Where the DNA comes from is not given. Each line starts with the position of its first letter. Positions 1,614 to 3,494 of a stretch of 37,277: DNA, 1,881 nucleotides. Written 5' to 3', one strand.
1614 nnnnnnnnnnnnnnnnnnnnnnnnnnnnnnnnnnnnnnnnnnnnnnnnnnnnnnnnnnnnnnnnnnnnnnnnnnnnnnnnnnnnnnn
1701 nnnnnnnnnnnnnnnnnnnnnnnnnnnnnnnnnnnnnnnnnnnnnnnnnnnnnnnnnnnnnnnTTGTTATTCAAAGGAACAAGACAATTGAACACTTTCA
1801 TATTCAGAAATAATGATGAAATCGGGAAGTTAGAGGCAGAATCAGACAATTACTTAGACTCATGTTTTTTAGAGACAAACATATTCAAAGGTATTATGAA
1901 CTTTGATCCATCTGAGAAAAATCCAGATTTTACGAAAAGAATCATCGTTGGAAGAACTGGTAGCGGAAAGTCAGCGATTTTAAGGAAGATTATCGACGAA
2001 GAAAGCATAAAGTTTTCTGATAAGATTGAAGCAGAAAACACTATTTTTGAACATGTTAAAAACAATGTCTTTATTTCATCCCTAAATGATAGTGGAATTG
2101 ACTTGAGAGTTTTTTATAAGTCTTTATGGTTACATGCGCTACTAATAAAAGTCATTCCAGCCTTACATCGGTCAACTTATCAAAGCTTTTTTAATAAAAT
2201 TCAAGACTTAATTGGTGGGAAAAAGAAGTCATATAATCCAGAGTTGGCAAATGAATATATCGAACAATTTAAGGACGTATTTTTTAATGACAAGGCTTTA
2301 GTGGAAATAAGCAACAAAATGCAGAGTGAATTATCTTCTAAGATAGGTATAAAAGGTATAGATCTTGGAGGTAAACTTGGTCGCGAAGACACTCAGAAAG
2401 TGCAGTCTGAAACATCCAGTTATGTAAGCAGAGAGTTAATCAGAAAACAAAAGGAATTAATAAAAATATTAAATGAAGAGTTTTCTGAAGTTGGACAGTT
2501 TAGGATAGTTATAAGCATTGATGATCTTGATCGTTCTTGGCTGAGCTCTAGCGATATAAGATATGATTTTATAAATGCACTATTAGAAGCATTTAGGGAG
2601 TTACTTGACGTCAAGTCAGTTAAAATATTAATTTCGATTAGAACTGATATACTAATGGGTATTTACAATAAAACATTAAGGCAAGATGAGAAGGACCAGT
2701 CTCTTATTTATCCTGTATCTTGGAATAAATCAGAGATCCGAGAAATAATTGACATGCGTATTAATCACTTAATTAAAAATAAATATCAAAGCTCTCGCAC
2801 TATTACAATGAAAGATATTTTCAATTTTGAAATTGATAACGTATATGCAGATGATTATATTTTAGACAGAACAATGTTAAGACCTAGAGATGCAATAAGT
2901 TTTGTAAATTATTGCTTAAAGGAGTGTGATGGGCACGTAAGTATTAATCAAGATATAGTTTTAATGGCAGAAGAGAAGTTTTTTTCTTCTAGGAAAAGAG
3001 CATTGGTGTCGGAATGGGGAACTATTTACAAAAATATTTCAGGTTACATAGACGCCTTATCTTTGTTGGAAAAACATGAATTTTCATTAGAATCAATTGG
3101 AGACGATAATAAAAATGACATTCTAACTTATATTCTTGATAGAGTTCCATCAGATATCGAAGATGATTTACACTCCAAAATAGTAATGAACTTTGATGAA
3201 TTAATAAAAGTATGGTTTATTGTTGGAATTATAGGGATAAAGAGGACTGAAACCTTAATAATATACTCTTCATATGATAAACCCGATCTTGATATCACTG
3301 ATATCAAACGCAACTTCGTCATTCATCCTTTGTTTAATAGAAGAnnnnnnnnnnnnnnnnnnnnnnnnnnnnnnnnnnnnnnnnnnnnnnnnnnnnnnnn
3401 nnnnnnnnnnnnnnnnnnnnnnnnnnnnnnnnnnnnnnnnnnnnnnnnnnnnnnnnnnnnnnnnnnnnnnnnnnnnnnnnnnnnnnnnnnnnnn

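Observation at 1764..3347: Solitary KAP-like P-loop NTPase as AT-rich cargo between the att junction and the integrase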

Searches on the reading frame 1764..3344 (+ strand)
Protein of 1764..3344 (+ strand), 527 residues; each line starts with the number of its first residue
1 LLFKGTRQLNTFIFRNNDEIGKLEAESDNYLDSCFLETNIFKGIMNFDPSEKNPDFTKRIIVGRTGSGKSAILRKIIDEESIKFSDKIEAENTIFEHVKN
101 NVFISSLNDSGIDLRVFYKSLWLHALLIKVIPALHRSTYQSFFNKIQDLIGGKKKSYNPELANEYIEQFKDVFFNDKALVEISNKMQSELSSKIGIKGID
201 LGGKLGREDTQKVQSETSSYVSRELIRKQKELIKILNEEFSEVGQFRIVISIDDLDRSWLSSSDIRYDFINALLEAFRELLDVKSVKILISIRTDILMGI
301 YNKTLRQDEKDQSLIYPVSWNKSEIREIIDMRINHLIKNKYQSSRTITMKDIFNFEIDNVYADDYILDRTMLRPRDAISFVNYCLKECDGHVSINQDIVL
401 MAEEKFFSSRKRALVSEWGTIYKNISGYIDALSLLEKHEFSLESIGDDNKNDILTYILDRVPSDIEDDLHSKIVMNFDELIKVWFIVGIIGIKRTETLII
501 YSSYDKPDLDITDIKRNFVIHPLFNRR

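Call 3: search_protein_families(library=pfam, proteins=[window:1764-3344:+], max_evalue=1)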
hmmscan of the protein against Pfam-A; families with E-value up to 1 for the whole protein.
window:1764-3344:+ (527 aa): 16 families
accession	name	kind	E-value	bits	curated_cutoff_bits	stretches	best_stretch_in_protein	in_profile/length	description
PF07693.20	KAP_NTPase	-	1.7e-06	27.9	20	1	66-308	30-206/293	KAP family P-loop domain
PF13401.12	AAA_22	-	8.7e-05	23.3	27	1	60-156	9-64/130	AAA domain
PF20703.3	nSTAND1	-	0.00071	19.7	27.1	1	219-330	94-197/379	Novel STAND NTPase 1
PF00004.35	AAA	-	0.066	14.1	21.2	0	226-285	40-100/131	ATPase family associated with various cellular activities (AAA)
PF10236.15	DAP3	-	0.072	12.7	23.1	0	47-76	14-43/311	Mitochondrial ribosomal death-associated protein 3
PF01580.24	FtsK_SpoIIIE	-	0.084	12.7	24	1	58-77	41-60/221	FtsK/SpoIIIE family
PF01926.29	MMR_HSR1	-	0.096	13.2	21.9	1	60-87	3-29/113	50S ribosome-binding GTPase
PF13555.12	AAA_29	-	0.13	12.5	27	1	59-73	25-39/61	P-loop containing region of AAA domain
PF00005.33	ABC_tran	-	0.14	13.1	25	1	60-90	15-44/137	ABC transporter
PF01935.23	DUF87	-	0.14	12.7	23.2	1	61-79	28-46/220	Helicase HerA, central domain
PF25199.1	nSTAND_NTPase5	-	0.17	12.1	34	0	59-76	44-61/145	Novel STAND NTPase 5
PF24883.2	NPHP3_N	-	0.18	12.4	24.8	0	61-81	27-47/164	Nephrocystin 3, N-terminal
PF01637.24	ATPase_2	-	0.19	11.9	33.2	0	60-318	24-182/225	ATPase domain predominantly from Archaea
PF13476.12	AAA_23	-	0.21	12.6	27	1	42-74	5-37/201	AAA domain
PF13191.12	AAA_16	-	0.22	12.4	32.6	0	60-83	28-51/167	AAA ATPase domain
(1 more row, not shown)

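Call 4: search_protein_families(library=padloc, proteins=[window:1764-3344:+], max_evalue=1)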
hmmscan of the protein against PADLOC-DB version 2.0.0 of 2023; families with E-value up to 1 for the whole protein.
window:1764-3344:+ (527 aa): 1 family
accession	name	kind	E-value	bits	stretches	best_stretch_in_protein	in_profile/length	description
PDLC04140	mad8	-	0.0025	15.4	1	60-91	31-58/314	mads_8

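Call 5: search_protein_families(library=ncbifam, proteins=[window:1764-3344:+], max_evalue=1)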
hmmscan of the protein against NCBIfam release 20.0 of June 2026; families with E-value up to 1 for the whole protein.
window:1764-3344:+ (527 aa): 4 families
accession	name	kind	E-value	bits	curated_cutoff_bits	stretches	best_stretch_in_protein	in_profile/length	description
NF047389.1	ATPase_Sll1717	subfamily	2.9e-54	184.9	75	1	20-526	1-452/454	P-loop ATPase, Sll1717 family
NF053860.1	DS41_1_antiphage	equivalog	6.3e-13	48.5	370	1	23-444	10-401/448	anti-phage protein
TIGR01313.1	therm_gnt_kin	subfamily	0.024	14.4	113.75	0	60-86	2-28/164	gluconokinase, GntK/IdnK-type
TIGR01420.1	pilT_fam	subfamily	0.15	11.3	319.1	0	60-88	126-154/343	PilT/PilU family type 4a pilus ATPase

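Call 14: find_homologous_proteins(query=window:1764-3344:+, max_evalue=0.00001)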
Query window:1764-3344:+ (527 aa): 329 proteins with E <= 0.00001 among 8000 candidates; the best 120 are listed.
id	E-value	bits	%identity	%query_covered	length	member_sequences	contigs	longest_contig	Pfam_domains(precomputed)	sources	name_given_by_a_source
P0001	0.0e+0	1150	100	100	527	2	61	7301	PF07693.21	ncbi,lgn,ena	-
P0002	0.0e+0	1149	100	100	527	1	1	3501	PF07693.21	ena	-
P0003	0.0e+0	1149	100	100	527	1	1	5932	PF07693.21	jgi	jgi:gluconate kinase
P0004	0.0e+0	1148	100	100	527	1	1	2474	PF07693.21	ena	-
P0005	0.0e+0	1148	100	100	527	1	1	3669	PF07693.21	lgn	-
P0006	0.0e+0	1148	100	100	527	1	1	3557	PF07693.21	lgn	-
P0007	0.0e+0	1128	100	98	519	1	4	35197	PF07693.21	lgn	-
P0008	0.0e+0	1127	100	98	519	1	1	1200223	PF07693.21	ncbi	ncbi:P-loop ATPase, Sll1717 family [Escherichia coli]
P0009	0.0e+0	1027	90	98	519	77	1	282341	-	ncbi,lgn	ncbi:P-loop ATPase, Sll1717 family [Klebsiella aerogenes]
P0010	0.0e+0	1019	89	98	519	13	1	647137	-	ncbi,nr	ncbi:DNA repair protein [Cronobacter turicensis]|nr:DNA repair protein [Cronobacter turicensis]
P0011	0.0e+0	1009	87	98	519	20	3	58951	PF07693.21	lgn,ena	-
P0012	1.6e-293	992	87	98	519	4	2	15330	PF07693.21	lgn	-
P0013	2.6e-292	988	87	98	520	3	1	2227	-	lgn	-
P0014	9.2e-291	983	86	98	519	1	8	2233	PF07693.21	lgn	-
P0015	1.4e-290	982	85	98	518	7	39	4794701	PF07693.21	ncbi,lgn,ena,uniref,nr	ncbi:DNA repair protein [Yersinia enterocolitica]|uniref:KAP family NTPase n=1 Tax=Yersinia enteroco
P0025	4.7e-241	819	70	98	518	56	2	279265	PF07693.21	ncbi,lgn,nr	ncbi:TPA: DNA repair protein [Escherichia coli]|nr:DNA repair protein [Escherichia coli]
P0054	7.9e-205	700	60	98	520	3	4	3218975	PF07693.21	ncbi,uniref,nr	ncbi:P-loop ATPase, Sll1717 family [Photobacterium leiognathi]|uniref:P-loop ATPase, Sll1717 family 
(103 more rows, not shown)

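Call 18: search_protein_families(library=phrogs, proteins=[window:1764-3344:+], max_evalue=0.01)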
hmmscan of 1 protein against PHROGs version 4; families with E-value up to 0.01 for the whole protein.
window:1764-3344:+ (527 aa): 2 families
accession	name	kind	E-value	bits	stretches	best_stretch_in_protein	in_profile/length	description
phrog_13260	-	unknown function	1.4e-20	74.7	1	20-522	9-483/497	-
phrog_11143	-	unknown function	0.0029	17.7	1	53-87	40-74/357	-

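Call 24: find_encoding_contigs(protein=P0015, flank=8000, max_places=3)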
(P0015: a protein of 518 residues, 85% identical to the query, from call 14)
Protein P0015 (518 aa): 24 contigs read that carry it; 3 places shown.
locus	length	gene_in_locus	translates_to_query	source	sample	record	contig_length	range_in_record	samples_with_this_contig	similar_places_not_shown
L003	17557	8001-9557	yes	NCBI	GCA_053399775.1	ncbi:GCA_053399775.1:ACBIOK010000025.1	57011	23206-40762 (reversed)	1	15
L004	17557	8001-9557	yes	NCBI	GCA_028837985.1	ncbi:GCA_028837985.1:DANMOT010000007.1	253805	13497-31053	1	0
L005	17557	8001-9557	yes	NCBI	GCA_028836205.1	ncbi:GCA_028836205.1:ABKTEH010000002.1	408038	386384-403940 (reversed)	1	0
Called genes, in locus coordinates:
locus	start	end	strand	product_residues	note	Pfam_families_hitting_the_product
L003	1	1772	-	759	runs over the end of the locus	PF05840:Phage_GPA, PF23343:REP_ORF2-G2P (weak)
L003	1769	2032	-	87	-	PF17399:DUF5405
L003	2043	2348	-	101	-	PF17399:DUF5405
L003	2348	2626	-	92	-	PF10809:DUF2732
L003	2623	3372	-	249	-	PF04266:ASCH (weak), PF12961:DUF3850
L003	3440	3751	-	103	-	PF26815:Phage_RepB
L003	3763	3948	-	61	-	PF10893:Phage_186_Fil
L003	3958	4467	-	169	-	PF06892:Phage_CP76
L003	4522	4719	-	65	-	-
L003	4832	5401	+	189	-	PF07022:Phage_CI_repr, PF16452:Phage_CI_C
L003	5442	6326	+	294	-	-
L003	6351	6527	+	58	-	PF27300:YdcA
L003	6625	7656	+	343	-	PF24624:Int_N, PF00589:Phage_integrase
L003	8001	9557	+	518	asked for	PF07693:KAP_NTPase (faint)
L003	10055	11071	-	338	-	PF22022:Phage_int_M (weak), PF00589:Phage_integrase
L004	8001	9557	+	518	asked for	PF07693:KAP_NTPase (faint)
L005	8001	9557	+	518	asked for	PF07693:KAP_NTPase (faint)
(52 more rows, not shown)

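Call 25: find_encoding_contigs(protein=P0025, flank=8000, max_places=3)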
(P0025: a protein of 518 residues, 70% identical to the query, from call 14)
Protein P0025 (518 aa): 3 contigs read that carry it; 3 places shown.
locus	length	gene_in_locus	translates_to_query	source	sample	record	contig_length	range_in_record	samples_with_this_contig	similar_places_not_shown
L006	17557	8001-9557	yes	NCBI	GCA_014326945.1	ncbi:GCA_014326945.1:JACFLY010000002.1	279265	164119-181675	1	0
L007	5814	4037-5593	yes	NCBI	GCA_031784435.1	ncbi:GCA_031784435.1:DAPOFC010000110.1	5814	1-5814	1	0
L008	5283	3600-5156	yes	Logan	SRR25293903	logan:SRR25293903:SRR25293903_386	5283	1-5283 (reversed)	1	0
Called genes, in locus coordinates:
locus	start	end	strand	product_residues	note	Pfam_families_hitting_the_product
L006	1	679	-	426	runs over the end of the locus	PF12167:Arm-DNA-bind_2, PF00589:Phage_integrase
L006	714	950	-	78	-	PF06806:DUF1233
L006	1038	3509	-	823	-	PF27430:YdfE_N, PF27432:YdfE_C, PF16473:Rv2179c-like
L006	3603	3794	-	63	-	PF07358:DUF1482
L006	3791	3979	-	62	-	PF05358:DicB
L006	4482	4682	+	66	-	-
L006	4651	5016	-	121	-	-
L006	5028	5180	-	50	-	PF07151:DUF1391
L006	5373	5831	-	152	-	PF13443:HTH_26 (faint), PF12844:HTH_19, PF13560:HTH_31, PF01381:HTH_3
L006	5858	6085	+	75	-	PF14549:P22_Cro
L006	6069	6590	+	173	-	PF06254:YdaT_toxin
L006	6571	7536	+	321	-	-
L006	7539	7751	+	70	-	PF01978:TrmB (weak)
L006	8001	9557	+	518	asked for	PF07693:KAP_NTPase (weak)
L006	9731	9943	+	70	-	PF01848:HOK_GEF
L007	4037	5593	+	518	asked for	PF07693:KAP_NTPase (weak)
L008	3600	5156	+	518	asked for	PF07693:KAP_NTPase (weak)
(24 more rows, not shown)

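Call 26: find_encoding_contigs(protein=P0054, flank=8000, max_places=3)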
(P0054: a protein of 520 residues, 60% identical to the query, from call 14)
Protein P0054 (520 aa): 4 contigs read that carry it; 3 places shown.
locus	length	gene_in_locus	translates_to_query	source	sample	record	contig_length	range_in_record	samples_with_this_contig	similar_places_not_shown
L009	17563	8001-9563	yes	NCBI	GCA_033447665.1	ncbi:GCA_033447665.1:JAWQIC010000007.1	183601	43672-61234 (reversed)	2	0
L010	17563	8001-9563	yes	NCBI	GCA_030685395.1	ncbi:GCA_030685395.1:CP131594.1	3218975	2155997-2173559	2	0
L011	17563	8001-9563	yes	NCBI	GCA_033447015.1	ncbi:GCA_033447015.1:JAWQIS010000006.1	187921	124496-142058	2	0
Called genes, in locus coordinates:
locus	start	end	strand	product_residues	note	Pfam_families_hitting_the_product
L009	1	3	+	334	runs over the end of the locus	PF00356:LacI, PF00532:Peripla_BP_1, PF13407:Peripla_BP_4, PF13377:Peripla_BP_3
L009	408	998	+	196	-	PF04993:TfoX_N, PF04994:TfoX_C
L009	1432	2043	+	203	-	PF02627:CMD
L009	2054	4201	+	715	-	PF09335:VTT_dom, PF01134:GIDA (faint), PF03486:HI0933_like (faint), PF07992:Pyr_redox_2, PF13450:NAD_binding_8 (faint), PF13738:Pyr_redox_3, PF00070:Pyr_redox, PF02852:Pyr_redox_dim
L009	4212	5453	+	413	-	PF13416:SBP_bac_8, PF01547:SBP_bac_1, PF13343:SBP_bac_6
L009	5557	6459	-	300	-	PF00126:HTH_1, PF03466:LysR_substrate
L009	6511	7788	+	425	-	PF00083:Sugar_tr, PF07690:MFS_1, PF13347:MFS_2 (weak)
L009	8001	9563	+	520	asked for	PF07693:KAP_NTPase (faint)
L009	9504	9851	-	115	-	-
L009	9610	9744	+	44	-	-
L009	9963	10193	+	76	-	-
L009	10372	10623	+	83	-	PF10985:DUF2805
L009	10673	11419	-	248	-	-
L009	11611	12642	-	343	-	PF02492:cobW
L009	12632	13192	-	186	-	PF00132:Hexapep (weak), PF25087:GMPPB_C (faint), PF25084:LbH_EIF2B (weak), PF00132:Hexapep (weak)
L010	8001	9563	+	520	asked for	PF07693:KAP_NTPase (faint)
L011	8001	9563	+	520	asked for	PF07693:KAP_NTPase (faint)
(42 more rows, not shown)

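Call 30: search_dna_similar(query=window:1764-3344:+, collection=phages, mode=protein, max_rows=20)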
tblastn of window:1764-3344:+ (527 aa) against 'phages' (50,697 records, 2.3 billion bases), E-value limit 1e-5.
No match.

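Call 32: search_dna_similar(query=window:1764-3344:+, collection=plasmids, mode=protein, max_rows=20)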
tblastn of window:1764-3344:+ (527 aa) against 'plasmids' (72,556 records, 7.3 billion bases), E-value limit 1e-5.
Records with a match: 91; places in all: 92; records where one place covers at least 80% of the query: 59.
Best place of each record, by identity: <60% 91.
By first word of the organism name: Klebsiella 31; Escherichia 22; Raoultella 11; Cupriavidus 4; Citrobacter 4; Providencia 4; Enterobacter 2; Vibrio 2; Serratia 2; Acinetobacter 1; and 8 more.
By predicted mobility (MOB-suite, as given by PLSDB): conjugative 58; non-mobilizable 26; mobilizable 7.
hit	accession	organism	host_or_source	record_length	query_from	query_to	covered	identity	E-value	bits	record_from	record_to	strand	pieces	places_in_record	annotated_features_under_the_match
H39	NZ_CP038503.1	Acinetobacter baumannii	Homo sapiens,blood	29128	56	515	65%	43.3%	1e-25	276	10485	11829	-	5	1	none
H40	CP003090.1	Burkholderia sp. YI23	-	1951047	12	524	97%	27.5%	6e-42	168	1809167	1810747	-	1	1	ATPase involved in DNA repair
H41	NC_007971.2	Cupriavidus metallidurans CH34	-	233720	12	446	83%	31.4%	2e-53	202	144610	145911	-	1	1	ATPase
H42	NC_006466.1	Cupriavidus metallidurans CH34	-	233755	12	446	83%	31.4%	2e-53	202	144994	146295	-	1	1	hypothetical protein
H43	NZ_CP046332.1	Cupriavidus metallidurans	sedimentation pond in a zinc factory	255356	12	446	83%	31.4%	2e-53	202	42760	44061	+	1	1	ATPase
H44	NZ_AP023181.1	Paraburkholderia sp. PGU19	Physopelta gutta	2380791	12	524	97%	26.7%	1e-30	160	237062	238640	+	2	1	none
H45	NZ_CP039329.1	Citrobacter portucalensis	Single colony culture,Treated sewage ...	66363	9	493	92%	27.9%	6e-37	153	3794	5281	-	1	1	hypothetical protein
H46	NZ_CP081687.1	Escherichia coli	-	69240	9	493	92%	27.9%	6e-37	153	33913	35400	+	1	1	hypothetical protein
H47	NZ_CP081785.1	Escherichia coli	-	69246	9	493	92%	27.9%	6e-37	153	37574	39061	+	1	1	hypothetical protein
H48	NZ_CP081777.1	Escherichia coli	-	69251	9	493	92%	27.9%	6e-37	153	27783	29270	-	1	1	hypothetical protein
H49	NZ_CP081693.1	Escherichia coli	-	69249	9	493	92%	27.9%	6e-37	153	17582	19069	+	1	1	hypothetical protein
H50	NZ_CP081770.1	Escherichia coli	-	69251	9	493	92%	27.9%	6e-37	153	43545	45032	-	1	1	hypothetical protein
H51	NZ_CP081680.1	Escherichia coli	-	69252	9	493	92%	27.9%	6e-37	153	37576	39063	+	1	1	hypothetical protein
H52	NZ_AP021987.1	Raoultella ornithinolytica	-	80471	9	493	92%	27.9%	6e-37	153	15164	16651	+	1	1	hypothetical protein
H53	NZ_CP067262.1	Klebsiella variicola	cell culture,imported food: soy sprout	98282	9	493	92%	27.9%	6e-37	153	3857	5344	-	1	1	hypothetical protein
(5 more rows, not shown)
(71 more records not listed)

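Call 33: predict_structure(alignment_id=A1)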
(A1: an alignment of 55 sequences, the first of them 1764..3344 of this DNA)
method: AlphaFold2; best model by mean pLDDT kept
length: 527 residues; sequences in the alignment: 55
mean_pLDDT: 86.6   pTM: 0.84
mean pLDDT of the five models: 86.6, 83.2, 82.1, 81.9, 76.9
residues with pLDDT >= 90: 256; 70-90: 223; 50-70: 36; < 50: 12
segments of 3 or more residues with pLDDT < 50: 1-9
pLDDT, mean of each block of 10 residues (from residue 1): 38 89 79 89 89 87 88 89 88 83 85 90 93 82 90 86 92 86 88 61 66 89 94 90 70 75 78 90 86 85 67 86 95 94 91 94 96 94 95 93 96 90 92 93 93 93 78 93 96 93 88 93 89
secondary structure, 60 per line:
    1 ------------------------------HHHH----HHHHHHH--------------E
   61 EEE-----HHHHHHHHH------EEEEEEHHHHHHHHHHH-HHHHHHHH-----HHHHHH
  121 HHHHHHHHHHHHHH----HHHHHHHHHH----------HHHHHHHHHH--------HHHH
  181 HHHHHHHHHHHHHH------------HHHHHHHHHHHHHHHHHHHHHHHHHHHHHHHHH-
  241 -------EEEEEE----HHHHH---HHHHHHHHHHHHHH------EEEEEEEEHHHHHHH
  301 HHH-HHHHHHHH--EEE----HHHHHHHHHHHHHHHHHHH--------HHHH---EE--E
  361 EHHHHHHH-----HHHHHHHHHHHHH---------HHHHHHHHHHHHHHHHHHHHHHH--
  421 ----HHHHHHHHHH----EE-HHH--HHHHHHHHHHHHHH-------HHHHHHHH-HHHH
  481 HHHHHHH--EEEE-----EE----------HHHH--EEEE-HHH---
elements in order: H31-34 H39-45 E60-63 H69-77 E84-89 H90-100 H102-109 H115-134 H139-148 H159-168 H177-194 H207-239 E248-253 H258-262 H266-279 E286-293 H294-303 H305-312 E315-317 H322-340 H349-352 H362-368 H374-386 H396-418 H425-434 H447-460 H468-475 H477-487 E490-493 H511-514 E517-520

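Call 35: fold_search(model_id=the predicted structure, library=pdb)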
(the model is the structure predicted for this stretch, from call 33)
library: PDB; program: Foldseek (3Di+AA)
matches with E <= 10: 460; with E <= 0.001: 2
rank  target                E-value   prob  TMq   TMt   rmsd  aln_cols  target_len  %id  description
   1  9zll_B                5.0e-04  1.00  0.33  0.33  16.4       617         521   11  Complex of N-terminal BrxC walker B, BrxB, and N-termianl PglZ from the Acinetobacter BREX system (released 2026-04-08)
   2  9zll_D                6.5e-04  1.00  0.38  0.37  17.7       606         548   11  Complex of N-terminal BrxC walker B, BrxB, and N-termianl PglZ from the Acinetobacter BREX system (released 2026-04-08)
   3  9zdx_C                1.0e-03  1.00  0.36  0.35  17.2       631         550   10  Dimer of ATPase BrxC containing a Walker B mutation and bound to ATP from the Acinetobacter BREX system (released 2026-04-08)
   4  8hr8_F                1.4e-03  0.99  0.27  0.20  18.7       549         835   10  Structure of heptameric RdrA ring (released 2023-02-01)
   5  8hr8_C                2.9e-03  0.98  0.25  0.17  16.5       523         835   13  Structure of heptameric RdrA ring (released 2023-02-01)
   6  9zll_A                3.0e-03  1.00  0.37  0.36  16.8       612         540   10  Complex of N-terminal BrxC walker B, BrxB, and N-termianl PglZ from the Acinetobacter BREX system (released 2026-04-08)
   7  8hra_C                3.4e-03  0.75  0.16  0.11  21.1       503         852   13  Structure of heptameric RdrA ring in RNA-loading state (released 2023-02-01)
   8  8hr8_G                4.8e-03  0.98  0.26  0.18  19.2       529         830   10  Structure of heptameric RdrA ring (released 2023-02-01)
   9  2fna_A                6.2e-03  1.00  0.33  0.45  12.7       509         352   12  Crystal structure of an archaeal aaa+ atpase (sso1545) from sulfolobus solfataricus p2 at 2.00 A resolution (released 2006-02-07)
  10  8fnt_E                8.5e-03  0.93  0.22  0.17  17.7       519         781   11  Structure of RdrA from Escherichia coli RADAR defense system (released 2023-02-01)
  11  8fnt_D                1.1e-02  0.91  0.22  0.16  17.7       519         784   11  Structure of RdrA from Escherichia coli RADAR defense system (released 2023-02-01)
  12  7rzy_1                1.2e-02  1.00  0.30  0.46  10.3       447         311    9  CryoEM structure of Vibrio cholerae transposon Tn6677 AAA+ ATPase TnsC (released 2022-06-08)
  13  8hrb_A                1.2e-02  0.84  0.23  0.16  20.3       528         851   13  Structure of tetradecameric RdrA ring in RNA-loading state (released 2023-02-01)
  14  8fnt_A                1.3e-02  0.90  0.22  0.16  17.6       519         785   11  Structure of RdrA from Escherichia coli RADAR defense system (released 2023-02-01)
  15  5vq9                  1.4e-02  0.97  0.22  0.29  19.6       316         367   16  Structure of human TRIP13, Apo form (released 2017-06-14)
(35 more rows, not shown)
